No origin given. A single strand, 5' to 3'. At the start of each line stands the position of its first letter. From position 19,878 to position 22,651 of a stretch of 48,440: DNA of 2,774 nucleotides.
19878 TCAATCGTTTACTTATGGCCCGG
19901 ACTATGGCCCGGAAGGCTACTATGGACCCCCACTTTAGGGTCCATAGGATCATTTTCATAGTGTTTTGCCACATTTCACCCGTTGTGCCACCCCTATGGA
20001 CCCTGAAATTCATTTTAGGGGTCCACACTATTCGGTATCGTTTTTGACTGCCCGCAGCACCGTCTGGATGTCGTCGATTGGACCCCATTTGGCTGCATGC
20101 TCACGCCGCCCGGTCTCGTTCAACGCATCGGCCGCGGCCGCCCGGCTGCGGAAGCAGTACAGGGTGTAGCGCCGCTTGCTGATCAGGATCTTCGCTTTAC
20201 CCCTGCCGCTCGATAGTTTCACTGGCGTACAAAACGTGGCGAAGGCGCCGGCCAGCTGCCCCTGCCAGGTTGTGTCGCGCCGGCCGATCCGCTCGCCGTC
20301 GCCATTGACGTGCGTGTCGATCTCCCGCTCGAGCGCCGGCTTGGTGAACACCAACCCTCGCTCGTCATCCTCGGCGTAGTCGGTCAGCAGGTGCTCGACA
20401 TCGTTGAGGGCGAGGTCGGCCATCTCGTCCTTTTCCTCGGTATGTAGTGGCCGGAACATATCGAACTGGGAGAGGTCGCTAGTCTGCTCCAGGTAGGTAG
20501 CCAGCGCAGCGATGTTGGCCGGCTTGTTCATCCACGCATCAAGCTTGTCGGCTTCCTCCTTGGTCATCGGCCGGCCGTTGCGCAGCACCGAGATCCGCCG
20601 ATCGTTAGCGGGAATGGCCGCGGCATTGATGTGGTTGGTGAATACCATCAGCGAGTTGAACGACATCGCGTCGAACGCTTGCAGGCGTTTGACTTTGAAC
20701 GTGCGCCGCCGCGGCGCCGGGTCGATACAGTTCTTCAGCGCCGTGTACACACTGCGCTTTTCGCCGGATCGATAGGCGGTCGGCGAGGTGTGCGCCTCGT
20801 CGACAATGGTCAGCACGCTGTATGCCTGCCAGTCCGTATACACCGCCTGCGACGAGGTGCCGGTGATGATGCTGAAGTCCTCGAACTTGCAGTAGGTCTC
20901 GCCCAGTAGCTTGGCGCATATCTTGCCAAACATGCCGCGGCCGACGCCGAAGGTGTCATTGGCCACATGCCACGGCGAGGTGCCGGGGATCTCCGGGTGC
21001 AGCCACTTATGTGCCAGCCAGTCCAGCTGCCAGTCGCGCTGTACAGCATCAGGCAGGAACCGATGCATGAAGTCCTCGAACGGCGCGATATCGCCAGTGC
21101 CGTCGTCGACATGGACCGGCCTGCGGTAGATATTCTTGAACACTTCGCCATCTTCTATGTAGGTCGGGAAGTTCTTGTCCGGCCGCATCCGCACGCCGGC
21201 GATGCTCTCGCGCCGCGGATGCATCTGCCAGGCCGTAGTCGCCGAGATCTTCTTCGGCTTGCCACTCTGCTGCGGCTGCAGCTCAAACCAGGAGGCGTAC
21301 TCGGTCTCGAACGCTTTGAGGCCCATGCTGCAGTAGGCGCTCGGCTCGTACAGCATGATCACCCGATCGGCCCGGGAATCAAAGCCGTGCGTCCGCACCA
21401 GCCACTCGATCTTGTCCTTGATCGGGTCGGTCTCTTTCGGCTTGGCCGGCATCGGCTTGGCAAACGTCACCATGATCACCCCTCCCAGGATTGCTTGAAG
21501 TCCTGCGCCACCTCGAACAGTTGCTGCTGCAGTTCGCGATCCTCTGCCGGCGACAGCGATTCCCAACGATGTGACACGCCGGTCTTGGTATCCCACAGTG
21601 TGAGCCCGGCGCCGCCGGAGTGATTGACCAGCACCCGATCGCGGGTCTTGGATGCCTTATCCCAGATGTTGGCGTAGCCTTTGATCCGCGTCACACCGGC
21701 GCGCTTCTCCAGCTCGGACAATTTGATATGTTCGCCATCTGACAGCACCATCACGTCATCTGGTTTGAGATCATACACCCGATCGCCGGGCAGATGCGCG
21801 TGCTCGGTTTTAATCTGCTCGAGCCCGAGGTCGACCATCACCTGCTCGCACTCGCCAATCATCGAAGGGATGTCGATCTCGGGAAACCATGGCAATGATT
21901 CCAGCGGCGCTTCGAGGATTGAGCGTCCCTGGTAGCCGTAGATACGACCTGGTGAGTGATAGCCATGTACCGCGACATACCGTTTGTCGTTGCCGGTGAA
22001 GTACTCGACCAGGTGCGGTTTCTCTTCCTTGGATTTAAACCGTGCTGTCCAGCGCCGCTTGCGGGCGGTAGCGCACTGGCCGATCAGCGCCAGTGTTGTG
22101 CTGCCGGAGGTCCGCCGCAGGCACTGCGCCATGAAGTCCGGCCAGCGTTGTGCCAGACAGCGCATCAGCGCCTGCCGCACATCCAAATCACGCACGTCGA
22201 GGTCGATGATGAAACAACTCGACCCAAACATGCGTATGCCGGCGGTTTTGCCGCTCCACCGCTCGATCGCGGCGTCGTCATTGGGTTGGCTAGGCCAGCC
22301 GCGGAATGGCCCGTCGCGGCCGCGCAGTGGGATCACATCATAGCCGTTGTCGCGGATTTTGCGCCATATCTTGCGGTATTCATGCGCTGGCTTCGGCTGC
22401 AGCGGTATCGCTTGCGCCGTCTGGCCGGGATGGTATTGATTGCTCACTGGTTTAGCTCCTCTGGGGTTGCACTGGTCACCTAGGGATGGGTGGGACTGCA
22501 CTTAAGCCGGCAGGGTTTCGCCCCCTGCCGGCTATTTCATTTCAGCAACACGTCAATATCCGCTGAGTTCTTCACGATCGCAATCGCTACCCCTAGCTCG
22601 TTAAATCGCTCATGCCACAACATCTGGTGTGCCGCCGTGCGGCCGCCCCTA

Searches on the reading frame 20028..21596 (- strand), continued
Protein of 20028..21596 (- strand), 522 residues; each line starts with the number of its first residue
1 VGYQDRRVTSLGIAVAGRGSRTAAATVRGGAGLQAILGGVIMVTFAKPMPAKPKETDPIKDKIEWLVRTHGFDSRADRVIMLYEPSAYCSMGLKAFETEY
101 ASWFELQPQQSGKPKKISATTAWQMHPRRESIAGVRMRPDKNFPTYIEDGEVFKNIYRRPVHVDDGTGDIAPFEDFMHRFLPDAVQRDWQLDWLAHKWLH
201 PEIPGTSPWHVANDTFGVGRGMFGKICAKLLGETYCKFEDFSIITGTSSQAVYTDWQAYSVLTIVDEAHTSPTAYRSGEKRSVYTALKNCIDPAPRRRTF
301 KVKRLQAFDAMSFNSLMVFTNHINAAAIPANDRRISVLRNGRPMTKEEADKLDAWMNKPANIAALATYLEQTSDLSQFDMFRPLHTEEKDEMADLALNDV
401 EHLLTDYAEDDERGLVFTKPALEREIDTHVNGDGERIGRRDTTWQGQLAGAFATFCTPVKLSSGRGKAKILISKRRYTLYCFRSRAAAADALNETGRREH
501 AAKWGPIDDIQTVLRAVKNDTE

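Call 61: predict_structure(alignment_id=A1)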
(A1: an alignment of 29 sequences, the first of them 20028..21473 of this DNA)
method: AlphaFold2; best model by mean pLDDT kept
length: 481 residues; sequences in the alignment: 29
mean_pLDDT: 85.7   pTM: 0.78
mean pLDDT of the five models: 85.7, 84.9, 84.4, 82.9, 80.5
residues with pLDDT >= 90: 246; 70-90: 188; 50-70: 26; < 50: 21
segments of 3 or more residues with pLDDT < 50: 394-396, 469-481
pLDDT, mean of each block of 10 residues (from residue 1): 80 94 97 93 92 96 89 92 95 94 94 94 93 93 94 95 93 70 95 90 79 90 77 53 79 91 88 91 77 90 86 95 94 85 89 78 86 89 85 58 80 88 83 88 89 87 70 40 36
secondary structure, 60 per line:
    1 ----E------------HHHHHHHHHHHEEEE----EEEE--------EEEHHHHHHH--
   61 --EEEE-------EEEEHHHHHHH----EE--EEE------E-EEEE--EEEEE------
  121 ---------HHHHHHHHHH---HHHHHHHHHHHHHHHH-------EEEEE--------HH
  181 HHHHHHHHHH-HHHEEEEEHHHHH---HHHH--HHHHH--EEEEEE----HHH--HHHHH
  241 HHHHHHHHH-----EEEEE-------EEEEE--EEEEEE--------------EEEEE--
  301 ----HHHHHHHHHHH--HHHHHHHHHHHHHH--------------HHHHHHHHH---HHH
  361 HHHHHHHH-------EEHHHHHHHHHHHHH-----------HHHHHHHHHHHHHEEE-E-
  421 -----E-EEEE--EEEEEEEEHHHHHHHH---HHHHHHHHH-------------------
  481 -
elements in order: H18-28 E29-32 E37-40 E49-51 H52-58 E63-66 E74-77 H78-84 E93-95 E104-107 E110-114 H130-139 H143-158 E166-170 H179-190 E195-199 H200-204 H208-211 H214-218 E221-226 H236-249 E255-259 E267-271 E274-279 E294-298 H305-315 H318-331 H346-354 H358-368 H378-390 H402-414 E415-417 E428-431 E434-441 H442-449 H453-461

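Call 64: fold_search(model_id=the predicted structure, library=pdb)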
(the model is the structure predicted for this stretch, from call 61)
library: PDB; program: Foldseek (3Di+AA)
matches with E <= 10: 987; with E <= 0.001: 210
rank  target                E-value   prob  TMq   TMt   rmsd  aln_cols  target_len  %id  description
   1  6k9c_B                1.1e-16  1.00  0.53  0.60   9.1       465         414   13  The apo structure of NrS-1 C terminal region (305-718) (released 2020-04-08)
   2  6k9e_A                7.8e-16  1.00  0.46  0.55  11.2       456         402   13  The A form apo structure of NrS-1 C terminal region-CTR(305-718) (released 2020-06-17)
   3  6k9e_B                9.9e-16  1.00  0.47  0.55  10.7       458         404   12  The A form apo structure of NrS-1 C terminal region-CTR(305-718) (released 2020-06-17)
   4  6k9e_C                1.4e-15  1.00  0.47  0.55  11.3       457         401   12  The A form apo structure of NrS-1 C terminal region-CTR(305-718) (released 2020-06-17)
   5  6k9c_A                2.8e-15  1.00  0.49  0.56  11.1       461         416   13  The apo structure of NrS-1 C terminal region (305-718) (released 2020-04-08)
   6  6lrb_D                7.1e-15  1.00  0.47  0.55  11.2       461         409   12  The A form apo structure of NrS-1 C terminal region-CTR (released 2020-04-08)
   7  6lrb_C                1.1e-14  1.00  0.48  0.55  10.6       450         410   12  The A form apo structure of NrS-1 C terminal region-CTR (released 2020-04-08)
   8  6lrb_A                1.5e-14  1.00  0.48  0.55  11.2       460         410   13  The A form apo structure of NrS-1 C terminal region-CTR (released 2020-04-08)
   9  6lrb_F                3.6e-14  1.00  0.48  0.56  10.9       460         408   13  The A form apo structure of NrS-1 C terminal region-CTR (released 2020-04-08)
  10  6lrb_B                5.2e-14  1.00  0.48  0.55  10.9       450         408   12  The A form apo structure of NrS-1 C terminal region-CTR (released 2020-04-08)
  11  8wh0_A                9.6e-10  1.00  0.47  0.49   9.3       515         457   11  MPOX E5 hexamer ssDNA and AMP-PNP bound conformation (released 2024-10-09)
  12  8wh0_B                2.6e-09  1.00  0.48  0.50   9.0       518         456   10  MPOX E5 hexamer ssDNA and AMP-PNP bound conformation (released 2024-10-09)
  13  8xj8_D                4.1e-09  1.00  0.41  0.53   7.6       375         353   10  The Cryo-EM structure of MPXV E5 C-terminal in complex with DNA (released 2024-05-01)
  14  8wgy_E                5.5e-09  1.00  0.49  0.33   9.3       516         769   10  MPOX E5 hexamer AMP-PNP and ssDNA bound form with clear primase domain (released 2024-10-16)
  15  8wwa_C                6.2e-09  1.00  0.41  0.25   8.8       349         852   10  Structure of AMPPNP-Form AsfvPrimPol Hexamer (released 2025-04-30)
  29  8wh0_D                3.8e-08  1.00  0.45  0.47   9.9       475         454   11  MPOX E5 hexamer ssDNA and AMP-PNP bound conformation (released 2024-10-09)
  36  8apl_A                7.5e-08  1.00  0.48  0.51   9.9       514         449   11  Vaccinia virus DNA helicase D5 residues 323-785 hexamer with bound DNA processed in C6 (released 2022-11-09)
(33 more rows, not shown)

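Call 80: get_annotated_region(hit=H7, flank=2500)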
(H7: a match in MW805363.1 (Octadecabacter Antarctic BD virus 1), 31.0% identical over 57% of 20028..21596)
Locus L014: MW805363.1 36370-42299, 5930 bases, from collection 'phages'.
description: Octadecabacter Antarctic BD virus 1, complete genome.
organism: Octadecabacter Antarctic BD virus 1 (NCBI taxid 2945128)
taxonomy: Viruses
host: Octadecabacter sp. strain IceBac 419; source: -; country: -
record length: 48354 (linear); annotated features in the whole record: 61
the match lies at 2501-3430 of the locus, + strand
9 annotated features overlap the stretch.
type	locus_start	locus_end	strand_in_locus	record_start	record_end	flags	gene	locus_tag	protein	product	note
CDS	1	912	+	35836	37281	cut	-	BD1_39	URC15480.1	DNA helicase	gp39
CDS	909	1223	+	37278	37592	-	-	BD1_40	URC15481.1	hypothetical protein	gp40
CDS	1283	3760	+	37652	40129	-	-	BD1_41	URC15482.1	DNA primase/polymerase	gp41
CDS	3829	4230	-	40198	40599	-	-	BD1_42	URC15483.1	hypothetical protein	gp42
CDS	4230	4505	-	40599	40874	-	-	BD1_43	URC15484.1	hypothetical protein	gp43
CDS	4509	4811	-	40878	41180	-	-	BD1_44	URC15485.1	hypothetical protein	gp44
CDS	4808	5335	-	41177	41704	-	-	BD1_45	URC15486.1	hypothetical protein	gp45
CDS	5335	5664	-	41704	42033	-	-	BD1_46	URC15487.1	hypothetical protein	gp46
CDS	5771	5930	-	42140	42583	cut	-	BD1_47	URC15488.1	hypothetical protein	gp47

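Call 81: get_annotated_region(hit=H1, flank=2500)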
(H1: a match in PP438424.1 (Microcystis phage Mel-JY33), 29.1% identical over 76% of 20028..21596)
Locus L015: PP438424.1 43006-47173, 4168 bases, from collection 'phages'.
description: Microcystis phage Mel-JY33, complete genome.
organism: Microcystis phage Mel-JY33 (NCBI taxid 3128144)
taxonomy: Viruses; Duplodnaviria; Heunggongvirae; Uroviricota; Caudoviricetes
host: Microcystis elabens; source: China; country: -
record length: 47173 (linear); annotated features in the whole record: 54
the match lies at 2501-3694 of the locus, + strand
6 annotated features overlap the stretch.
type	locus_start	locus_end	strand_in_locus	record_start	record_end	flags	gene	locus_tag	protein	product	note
CDS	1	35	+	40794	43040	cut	-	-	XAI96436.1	DNA polymerase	-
CDS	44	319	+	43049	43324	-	-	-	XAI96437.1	hypothetical protein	-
CDS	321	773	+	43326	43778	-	-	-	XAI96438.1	hypothetical protein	-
CDS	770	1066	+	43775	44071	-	-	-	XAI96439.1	hypothetical protein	-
CDS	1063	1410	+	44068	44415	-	-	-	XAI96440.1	hypothetical protein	-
CDS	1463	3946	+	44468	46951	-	-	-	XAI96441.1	DNA primase/polymerase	-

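Call 85: get_annotated_region(hit=H2, flank=1500)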
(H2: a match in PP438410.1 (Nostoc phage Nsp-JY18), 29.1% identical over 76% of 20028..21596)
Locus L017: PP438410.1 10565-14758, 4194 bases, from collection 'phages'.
description: Nostoc phage Nsp-JY18, complete genome.
organism: Nostoc phage Nsp-JY18 (NCBI taxid 3128151)
taxonomy: Viruses; Duplodnaviria; Heunggongvirae; Uroviricota; Caudoviricetes
host: Nostoc sp.; source: China; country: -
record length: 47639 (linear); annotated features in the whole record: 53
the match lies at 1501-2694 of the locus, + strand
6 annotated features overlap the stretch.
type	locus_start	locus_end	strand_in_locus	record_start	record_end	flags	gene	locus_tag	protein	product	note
CDS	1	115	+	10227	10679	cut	-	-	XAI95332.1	hypothetical protein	-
CDS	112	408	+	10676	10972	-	-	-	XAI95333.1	hypothetical protein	-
CDS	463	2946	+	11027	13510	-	-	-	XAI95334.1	DNA primase/polymerase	-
CDS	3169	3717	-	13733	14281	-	-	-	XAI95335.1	hypothetical protein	-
CDS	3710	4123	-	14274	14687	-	-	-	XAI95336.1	hypothetical protein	-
CDS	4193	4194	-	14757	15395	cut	-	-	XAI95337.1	sprT-like family protein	-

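Call 94: search_protein_families(library=ncbifam, proteins=[window:20028-21473:-], max_evalue=0.01)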
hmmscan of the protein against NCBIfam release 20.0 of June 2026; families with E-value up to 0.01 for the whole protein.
window:20028-21473:- (481 aa): 0 families

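Call 101: find_related_loci(query=A1, collection=viral_contigs, flank=1500)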
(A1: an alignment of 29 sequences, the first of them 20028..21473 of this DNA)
Query A1 (481 aa) in viral_contigs; peptide patterns used: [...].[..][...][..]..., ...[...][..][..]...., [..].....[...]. (x = any residue, [..] = any of these).
54 stretches matched a pattern; 29 encode a relative of the query (tblastn E <= 1e-3); 28 distinct loci.
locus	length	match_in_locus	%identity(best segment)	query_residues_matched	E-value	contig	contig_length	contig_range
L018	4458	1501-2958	73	1-481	0e+0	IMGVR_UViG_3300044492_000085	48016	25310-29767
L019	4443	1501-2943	65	8-478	0e+0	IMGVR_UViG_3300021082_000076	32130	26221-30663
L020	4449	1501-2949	64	1-478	0e+0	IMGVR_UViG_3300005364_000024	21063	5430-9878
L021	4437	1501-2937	59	8-477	0e+0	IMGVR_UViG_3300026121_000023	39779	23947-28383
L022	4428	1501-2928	56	8-476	0e+0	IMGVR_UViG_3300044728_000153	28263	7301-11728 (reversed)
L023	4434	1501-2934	58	7-478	7e-179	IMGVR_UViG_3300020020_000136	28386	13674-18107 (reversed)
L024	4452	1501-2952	42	1-481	1e-122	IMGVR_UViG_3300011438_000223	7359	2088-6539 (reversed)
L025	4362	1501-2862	43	9-468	2e-119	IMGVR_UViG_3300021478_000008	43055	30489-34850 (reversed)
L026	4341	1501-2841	45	20-473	1e-128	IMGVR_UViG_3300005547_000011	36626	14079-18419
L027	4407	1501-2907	43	9-476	5e-118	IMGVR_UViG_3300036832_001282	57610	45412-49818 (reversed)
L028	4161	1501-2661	43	7-391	7e-105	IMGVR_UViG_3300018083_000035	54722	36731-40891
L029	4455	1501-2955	60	7-481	0e+0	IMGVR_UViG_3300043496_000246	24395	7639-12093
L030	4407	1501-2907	39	9-474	8e-102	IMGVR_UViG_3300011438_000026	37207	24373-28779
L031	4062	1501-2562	43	9-360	2e-92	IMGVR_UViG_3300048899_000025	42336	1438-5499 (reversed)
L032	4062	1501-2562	43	9-360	2e-92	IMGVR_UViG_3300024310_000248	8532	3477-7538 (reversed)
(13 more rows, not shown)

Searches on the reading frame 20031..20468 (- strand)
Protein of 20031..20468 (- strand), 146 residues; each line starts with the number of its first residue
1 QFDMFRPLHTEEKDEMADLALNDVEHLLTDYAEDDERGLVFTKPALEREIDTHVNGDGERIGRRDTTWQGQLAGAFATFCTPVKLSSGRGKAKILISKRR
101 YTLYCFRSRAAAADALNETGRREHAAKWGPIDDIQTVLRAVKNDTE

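Call 70: predict_structure(alignment_id=A2)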
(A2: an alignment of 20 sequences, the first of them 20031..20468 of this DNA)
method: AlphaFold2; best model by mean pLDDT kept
length: 146 residues; sequences in the alignment: 20
mean_pLDDT: 74.9   pTM: 0.61
mean pLDDT of the five models: 74.9, 72.5, 69.0, 67.9, 66.4
residues with pLDDT >= 90: 9; 70-90: 91; 50-70: 32; < 50: 14
segments of 3 or more residues with pLDDT < 50: 135-146
pLDDT, mean of each block of 10 residues (from residue 1): 59 55 81 84 87 69 67 85 85 84 90 85 83 52 45
secondary structure, 60 per line:
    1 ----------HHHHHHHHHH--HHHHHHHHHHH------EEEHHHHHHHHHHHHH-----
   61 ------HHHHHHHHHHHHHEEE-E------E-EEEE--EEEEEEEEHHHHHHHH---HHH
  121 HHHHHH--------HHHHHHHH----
elements in order: H11-20 H23-33 E40-42 H43-55 H67-79 E80-82 E93-96 E99-106 H107-114 H118-126 H135-142

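Call 74: fold_search(model_id=the predicted structure, library=pdb)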
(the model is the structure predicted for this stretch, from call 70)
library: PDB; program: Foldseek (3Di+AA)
matches with E <= 10: 215; with E <= 0.001: 0
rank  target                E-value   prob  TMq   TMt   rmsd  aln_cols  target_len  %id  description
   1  5zi8_B                2.0e-01  0.33  0.29  0.37  16.2       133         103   15  Crystal structure of the PadR-family transcriptional regulator Rv3488 of Mycobacterium tuberculosis H37Rv in complex w (released 2018-10-17)
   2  1f4k_A                2.6e-01  0.23  0.29  0.35  16.4       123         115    9  CRYSTAL STRUCTURE OF THE REPLICATION TERMINATOR PROTEIN/B-SITE DNA COMPLEX (released 2001-06-08)
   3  4g6q_A                5.4e-01  0.23  0.33  0.28  15.6       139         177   14  The crystal structure of a functionally unknown protein Kfla_6221 from Kribbella flavida DSM 17836 (released 2012-09-19)
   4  5zi8_A                5.8e-01  0.14  0.24  0.31  15.7       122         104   11  Crystal structure of the PadR-family transcriptional regulator Rv3488 of Mycobacterium tuberculosis H37Rv in complex w (released 2018-10-17)
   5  8qdf_A                6.1e-01  0.08  0.19  0.24  14.4       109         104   14  Engineered LmrR with Met-89 replaced by para-boronophenylalanine (released 2024-05-01)
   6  4jba_A                6.6e-01  0.15  0.30  0.32  21.4       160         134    8  Crystal Structure of the Oxidized Form of MarR from E.coli (released 2013-10-16)
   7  2mlg_MODEL_1_A        6.6e-01  0.14  0.22  0.36   6.4        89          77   16  Stf76 from the Sulfolobus islandicus plasmid-virus pSSVx (released 2014-03-12)
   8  9h9x_A                6.6e-01  0.14  0.27  0.34  18.4       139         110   11  Crystal structure of metal-free LmrR_V15Bpy in a closed state (released 2025-03-05)
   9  9ha0_B                6.6e-01  0.14  0.27  0.33  16.4       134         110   12  Crystal structure of Cu(II)-bound LmrR_V15Bpy variant BVS (released 2025-03-05)
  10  7wh4_A                8.0e-01  0.16  0.30  0.39  15.7       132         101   17  Crystal structure of the PadR-family transcriptional regulator Rv3488 of Mycobacterium tuberculosis H37Rv in complex w (released 2022-02-09)
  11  5zhc_A                8.0e-01  0.13  0.26  0.34  14.7       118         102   14  Crystal structure of the PadR-family transcriptional regulator Rv3488 of Mycobacterium tuberculosis H37Rv (released 2018-10-17)
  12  6abt_A                8.5e-01  0.11  0.25  0.33  14.9       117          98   16  Crystal structure of transcription factor from Listeria monocytogenes (released 2019-06-05)
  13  3vb2_A                9.1e-01  0.15  0.34  0.36  21.7       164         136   10  Crystal Structure of the Reduced Form of MarR from E.coli (released 2013-01-30)
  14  2nnn_E                9.1e-01  0.04  0.15  0.16  12.6       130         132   12  Crystal structure of probable transcriptional regulator from Pseudomonas aeruginosa (released 2006-11-21)
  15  2c6y_B                1.1e+00  0.16  0.30  0.43   9.8       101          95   14  Crystal structure of interleukin enhancer-binding factor 1 bound to DNA (released 2006-04-18)
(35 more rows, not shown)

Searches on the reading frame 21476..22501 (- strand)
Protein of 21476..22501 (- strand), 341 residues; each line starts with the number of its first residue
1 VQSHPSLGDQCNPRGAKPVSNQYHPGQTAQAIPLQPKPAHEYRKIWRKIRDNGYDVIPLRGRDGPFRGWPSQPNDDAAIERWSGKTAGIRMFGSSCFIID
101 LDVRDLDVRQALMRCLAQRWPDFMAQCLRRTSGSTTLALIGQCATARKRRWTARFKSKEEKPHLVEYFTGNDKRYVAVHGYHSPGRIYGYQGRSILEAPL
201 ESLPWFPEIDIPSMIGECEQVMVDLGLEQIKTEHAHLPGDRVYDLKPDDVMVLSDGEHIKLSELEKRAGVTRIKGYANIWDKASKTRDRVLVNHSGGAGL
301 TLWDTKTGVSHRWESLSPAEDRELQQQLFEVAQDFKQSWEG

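Call 8: search_protein_families(library=pfam, proteins=[window:21476-22501:-], max_evalue=0.01)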
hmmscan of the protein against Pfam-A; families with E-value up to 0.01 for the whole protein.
window:21476-22501:- (341 aa): 0 families

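Call 40: search_protein_families(library=phrogs, proteins=[window:21476-22501:-], max_evalue=0.0001)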
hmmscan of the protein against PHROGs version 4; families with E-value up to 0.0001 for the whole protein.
window:21476-22501:- (341 aa): 1 family
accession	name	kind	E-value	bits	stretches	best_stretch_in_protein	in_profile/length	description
phrog_1156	-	DNA, RNA and nucleotide metabolism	8.9e-07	28.8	1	37-183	8-157/855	DNA primase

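Call 93: search_solved_structures(query=window:21476-22444:-, max_evalue=1)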
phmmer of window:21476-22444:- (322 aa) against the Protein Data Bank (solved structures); distinct sequences matched with E-value up to 1: 7.
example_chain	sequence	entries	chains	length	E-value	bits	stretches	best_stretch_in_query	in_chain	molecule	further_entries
4l9i_A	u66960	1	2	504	0.58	12.2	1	214-259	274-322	Rhodopsin kinase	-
4wbo_A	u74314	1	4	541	0.64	12.1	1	214-259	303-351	Rhodopsin kinase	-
3qc9_A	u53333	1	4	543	0.64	12.1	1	214-259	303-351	Rhodopsin kinase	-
7mt8_G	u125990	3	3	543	0.64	12.1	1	214-259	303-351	Rhodopsin kinase GRK1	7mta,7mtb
3t8o_A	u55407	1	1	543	0.64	12.1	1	214-259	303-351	Rhodopsin kinase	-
3c4w_A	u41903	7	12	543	0.65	12.1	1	214-259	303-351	Rhodopsin kinase | Rhodopsin kinase GRK1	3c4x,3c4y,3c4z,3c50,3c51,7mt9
4pni_A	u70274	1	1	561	0.68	12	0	214-259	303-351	Rhodopsin kinase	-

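Call 94: search_protein_families(library=ncbifam, proteins=[window:21476-22501:-], max_evalue=0.01)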
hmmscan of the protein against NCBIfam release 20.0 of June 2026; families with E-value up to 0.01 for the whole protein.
window:21476-22501:- (341 aa): 0 families
